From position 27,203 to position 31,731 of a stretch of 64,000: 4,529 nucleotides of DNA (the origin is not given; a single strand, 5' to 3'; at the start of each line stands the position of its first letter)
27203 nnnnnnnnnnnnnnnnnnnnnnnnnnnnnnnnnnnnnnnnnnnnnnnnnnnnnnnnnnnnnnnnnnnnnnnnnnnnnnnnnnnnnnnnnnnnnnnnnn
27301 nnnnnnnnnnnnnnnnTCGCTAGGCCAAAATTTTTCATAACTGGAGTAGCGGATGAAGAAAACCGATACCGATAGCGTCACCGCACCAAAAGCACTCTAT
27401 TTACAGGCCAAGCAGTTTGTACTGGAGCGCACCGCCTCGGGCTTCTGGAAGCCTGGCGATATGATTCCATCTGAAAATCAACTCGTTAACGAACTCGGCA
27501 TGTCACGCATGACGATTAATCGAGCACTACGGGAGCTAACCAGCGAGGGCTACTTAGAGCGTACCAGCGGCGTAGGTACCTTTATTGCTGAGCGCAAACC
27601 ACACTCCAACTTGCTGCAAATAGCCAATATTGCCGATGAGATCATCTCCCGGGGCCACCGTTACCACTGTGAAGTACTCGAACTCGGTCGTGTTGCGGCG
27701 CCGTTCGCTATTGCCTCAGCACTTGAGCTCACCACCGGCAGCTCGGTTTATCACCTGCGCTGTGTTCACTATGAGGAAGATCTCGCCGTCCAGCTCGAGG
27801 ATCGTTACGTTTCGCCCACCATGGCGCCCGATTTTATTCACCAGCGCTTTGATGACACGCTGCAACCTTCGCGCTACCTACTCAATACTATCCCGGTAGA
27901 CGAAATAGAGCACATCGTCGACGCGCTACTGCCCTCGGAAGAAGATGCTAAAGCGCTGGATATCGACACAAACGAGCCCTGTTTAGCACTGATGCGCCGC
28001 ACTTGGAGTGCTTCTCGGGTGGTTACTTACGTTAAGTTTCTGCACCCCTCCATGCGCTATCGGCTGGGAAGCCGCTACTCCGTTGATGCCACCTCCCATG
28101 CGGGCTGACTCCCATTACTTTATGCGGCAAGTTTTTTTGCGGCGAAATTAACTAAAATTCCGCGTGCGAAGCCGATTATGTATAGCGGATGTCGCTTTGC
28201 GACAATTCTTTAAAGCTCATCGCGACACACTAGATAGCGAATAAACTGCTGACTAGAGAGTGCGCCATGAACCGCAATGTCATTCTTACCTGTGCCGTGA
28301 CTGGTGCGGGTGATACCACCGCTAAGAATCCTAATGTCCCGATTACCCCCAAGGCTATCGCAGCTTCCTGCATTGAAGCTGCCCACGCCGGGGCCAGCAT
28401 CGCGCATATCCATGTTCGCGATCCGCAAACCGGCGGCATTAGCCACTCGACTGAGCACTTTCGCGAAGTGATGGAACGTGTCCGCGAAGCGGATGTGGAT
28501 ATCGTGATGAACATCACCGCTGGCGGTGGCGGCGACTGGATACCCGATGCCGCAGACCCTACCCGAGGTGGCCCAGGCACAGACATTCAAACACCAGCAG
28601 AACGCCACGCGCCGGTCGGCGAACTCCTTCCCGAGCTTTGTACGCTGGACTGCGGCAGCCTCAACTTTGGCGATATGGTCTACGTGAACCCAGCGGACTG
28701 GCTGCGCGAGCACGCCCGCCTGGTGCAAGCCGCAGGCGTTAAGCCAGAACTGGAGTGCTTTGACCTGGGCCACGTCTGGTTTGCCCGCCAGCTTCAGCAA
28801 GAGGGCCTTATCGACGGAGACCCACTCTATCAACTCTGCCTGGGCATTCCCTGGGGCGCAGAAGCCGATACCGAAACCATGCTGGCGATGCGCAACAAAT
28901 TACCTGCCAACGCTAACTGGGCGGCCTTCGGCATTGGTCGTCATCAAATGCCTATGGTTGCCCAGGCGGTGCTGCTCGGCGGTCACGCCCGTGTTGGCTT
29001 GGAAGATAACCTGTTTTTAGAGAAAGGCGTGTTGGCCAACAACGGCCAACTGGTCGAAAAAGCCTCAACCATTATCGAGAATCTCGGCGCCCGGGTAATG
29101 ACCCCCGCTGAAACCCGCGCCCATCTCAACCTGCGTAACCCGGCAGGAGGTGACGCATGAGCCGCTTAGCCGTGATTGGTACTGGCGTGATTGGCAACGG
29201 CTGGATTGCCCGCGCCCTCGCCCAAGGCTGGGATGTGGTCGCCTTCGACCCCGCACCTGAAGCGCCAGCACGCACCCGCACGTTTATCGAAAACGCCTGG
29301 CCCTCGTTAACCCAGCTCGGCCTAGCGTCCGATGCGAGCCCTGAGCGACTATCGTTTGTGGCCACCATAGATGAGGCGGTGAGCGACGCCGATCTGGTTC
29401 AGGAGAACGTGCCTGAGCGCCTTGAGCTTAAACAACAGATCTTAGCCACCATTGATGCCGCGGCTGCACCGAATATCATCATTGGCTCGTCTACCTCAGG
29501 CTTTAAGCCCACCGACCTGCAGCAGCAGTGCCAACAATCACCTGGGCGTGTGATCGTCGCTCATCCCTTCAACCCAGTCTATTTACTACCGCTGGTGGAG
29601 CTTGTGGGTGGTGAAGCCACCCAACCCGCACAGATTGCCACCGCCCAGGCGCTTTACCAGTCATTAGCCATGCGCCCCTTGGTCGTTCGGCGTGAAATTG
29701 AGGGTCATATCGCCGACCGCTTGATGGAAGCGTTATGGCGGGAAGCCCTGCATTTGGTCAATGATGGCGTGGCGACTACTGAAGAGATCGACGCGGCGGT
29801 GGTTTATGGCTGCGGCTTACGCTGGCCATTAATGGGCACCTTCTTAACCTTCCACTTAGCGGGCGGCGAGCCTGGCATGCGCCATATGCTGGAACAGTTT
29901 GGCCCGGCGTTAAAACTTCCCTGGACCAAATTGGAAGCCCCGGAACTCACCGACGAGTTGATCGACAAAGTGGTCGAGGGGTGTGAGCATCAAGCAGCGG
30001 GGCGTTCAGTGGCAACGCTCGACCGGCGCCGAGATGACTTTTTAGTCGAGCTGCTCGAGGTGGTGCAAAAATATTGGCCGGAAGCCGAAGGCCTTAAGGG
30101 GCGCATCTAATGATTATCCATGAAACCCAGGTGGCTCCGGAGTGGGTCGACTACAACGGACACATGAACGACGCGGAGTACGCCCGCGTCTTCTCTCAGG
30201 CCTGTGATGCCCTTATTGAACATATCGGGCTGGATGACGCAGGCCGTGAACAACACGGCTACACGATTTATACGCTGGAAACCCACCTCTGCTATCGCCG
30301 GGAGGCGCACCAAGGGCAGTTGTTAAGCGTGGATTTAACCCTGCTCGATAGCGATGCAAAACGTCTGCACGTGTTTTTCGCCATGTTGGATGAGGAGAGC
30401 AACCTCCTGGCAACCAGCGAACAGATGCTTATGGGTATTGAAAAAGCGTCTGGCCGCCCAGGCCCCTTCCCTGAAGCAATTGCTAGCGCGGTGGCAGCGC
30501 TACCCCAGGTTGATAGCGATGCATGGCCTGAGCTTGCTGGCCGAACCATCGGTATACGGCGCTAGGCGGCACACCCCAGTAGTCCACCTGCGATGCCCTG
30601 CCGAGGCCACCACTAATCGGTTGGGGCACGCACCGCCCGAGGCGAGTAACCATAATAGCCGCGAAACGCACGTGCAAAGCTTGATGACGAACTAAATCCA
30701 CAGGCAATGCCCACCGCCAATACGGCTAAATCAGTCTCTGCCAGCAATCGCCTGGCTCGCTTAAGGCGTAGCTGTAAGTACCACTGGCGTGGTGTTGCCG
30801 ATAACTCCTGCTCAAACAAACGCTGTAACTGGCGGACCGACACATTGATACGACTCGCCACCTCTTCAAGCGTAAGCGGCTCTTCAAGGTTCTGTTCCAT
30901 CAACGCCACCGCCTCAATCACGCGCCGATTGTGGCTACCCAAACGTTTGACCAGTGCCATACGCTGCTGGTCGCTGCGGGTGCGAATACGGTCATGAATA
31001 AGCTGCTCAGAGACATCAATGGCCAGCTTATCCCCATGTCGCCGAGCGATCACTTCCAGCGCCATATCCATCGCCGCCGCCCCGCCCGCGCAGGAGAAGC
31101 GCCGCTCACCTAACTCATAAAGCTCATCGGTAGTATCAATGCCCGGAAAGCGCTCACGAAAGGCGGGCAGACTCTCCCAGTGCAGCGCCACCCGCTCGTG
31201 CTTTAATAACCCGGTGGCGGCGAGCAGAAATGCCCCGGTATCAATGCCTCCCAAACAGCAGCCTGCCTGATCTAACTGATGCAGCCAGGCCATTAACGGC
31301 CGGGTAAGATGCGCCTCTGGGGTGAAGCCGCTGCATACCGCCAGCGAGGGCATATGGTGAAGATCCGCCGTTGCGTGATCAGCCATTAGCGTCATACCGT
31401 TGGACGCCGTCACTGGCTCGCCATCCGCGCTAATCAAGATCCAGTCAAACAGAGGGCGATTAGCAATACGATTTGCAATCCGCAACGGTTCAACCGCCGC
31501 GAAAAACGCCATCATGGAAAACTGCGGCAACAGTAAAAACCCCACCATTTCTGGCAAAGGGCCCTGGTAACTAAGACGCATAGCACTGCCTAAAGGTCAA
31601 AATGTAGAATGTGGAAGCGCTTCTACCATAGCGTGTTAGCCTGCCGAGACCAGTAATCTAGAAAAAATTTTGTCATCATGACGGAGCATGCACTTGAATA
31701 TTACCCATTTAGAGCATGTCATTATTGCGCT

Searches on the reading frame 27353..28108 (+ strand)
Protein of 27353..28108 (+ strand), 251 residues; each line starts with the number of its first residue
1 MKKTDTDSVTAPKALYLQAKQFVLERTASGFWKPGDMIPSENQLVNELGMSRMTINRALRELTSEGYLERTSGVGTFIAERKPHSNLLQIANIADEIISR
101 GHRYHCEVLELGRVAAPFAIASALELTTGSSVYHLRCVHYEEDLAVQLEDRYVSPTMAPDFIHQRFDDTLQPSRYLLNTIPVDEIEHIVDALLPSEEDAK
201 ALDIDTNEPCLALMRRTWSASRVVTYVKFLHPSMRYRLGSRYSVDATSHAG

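Call 48: search_protein_families(library=pfam, proteins=[window:27353-28108:+], max_evalue=0.00001)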
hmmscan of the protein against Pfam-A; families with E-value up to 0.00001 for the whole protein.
window:27353-28108:+ (251 aa): 2 families
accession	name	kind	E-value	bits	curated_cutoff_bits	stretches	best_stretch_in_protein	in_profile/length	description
PF07702.18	UTRA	-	3.4e-32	111.6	23.8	1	99-237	1-141/141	UTRA domain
PF00392.27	GntR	-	2.1e-17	62.9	27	1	15-78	1-64/64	Bacterial regulatory proteins, gntR family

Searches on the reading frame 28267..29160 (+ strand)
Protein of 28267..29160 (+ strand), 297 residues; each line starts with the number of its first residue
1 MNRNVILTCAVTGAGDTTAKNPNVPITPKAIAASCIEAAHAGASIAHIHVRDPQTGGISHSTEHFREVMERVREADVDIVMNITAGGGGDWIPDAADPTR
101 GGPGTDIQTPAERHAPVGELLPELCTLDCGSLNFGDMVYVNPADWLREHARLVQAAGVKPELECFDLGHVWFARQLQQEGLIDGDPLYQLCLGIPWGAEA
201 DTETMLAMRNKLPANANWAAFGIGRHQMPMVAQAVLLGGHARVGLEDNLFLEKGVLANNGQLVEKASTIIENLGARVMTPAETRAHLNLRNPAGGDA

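Call 48: search_protein_families(library=pfam, proteins=[window:28267-29160:+], max_evalue=0.00001)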
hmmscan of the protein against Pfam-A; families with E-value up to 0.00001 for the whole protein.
window:28267-29160:+ (297 aa): 1 family
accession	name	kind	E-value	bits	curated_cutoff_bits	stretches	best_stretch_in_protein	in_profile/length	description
PF05853.18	BKACE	-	2.5e-99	332.5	24.8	1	5-289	2-274/274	beta-keto acid cleavage enzyme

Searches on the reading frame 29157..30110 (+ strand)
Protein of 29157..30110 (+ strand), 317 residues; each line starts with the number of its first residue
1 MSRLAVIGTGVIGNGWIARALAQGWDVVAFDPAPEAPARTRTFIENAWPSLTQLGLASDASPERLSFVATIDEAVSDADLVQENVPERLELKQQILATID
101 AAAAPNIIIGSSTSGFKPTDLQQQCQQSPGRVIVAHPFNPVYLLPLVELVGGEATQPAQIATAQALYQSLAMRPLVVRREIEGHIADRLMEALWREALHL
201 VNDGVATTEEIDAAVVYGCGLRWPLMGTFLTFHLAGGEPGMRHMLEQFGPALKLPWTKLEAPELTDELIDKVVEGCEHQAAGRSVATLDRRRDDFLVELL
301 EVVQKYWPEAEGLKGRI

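Call 48: search_protein_families(library=pfam, proteins=[window:29157-30110:+], max_evalue=0.00001)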
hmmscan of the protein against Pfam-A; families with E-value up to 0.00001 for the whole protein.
window:29157-30110:+ (317 aa): 2 families
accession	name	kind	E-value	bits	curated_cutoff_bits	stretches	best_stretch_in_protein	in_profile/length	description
PF02737.24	3HCDH_N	-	3.4e-42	144.8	22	1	4-179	2-178/180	3-hydroxyacyl-CoA dehydrogenase, NAD binding domain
PF00725.27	3HCDH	-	6.6e-14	52.6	22.1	1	183-251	1-69/97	3-hydroxyacyl-CoA dehydrogenase, C-terminal domain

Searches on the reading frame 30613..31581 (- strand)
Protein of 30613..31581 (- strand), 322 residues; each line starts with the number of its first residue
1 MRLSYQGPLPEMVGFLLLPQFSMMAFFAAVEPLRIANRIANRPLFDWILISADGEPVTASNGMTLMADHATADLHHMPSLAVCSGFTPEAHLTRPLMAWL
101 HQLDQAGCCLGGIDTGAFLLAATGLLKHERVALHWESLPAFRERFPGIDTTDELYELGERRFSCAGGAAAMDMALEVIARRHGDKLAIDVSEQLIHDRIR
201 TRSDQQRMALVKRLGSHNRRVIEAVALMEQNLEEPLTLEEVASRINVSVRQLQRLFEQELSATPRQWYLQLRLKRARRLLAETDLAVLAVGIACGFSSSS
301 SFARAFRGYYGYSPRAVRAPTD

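Call 48: search_protein_families(library=pfam, proteins=[window:30613-31581:-], max_evalue=0.00001)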
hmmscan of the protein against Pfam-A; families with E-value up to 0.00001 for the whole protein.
window:30613-31581:- (322 aa): 2 families
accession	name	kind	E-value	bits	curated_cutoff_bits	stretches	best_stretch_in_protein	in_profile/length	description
PF12833.13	HTH_18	-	3e-24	85.5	33.6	1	242-319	2-79/80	Helix-turn-helix domain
PF00165.29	HTH_AraC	-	1.5e-14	54.1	26.6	1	283-318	7-41/42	Bacterial regulatory helix-turn-helix proteins, AraC family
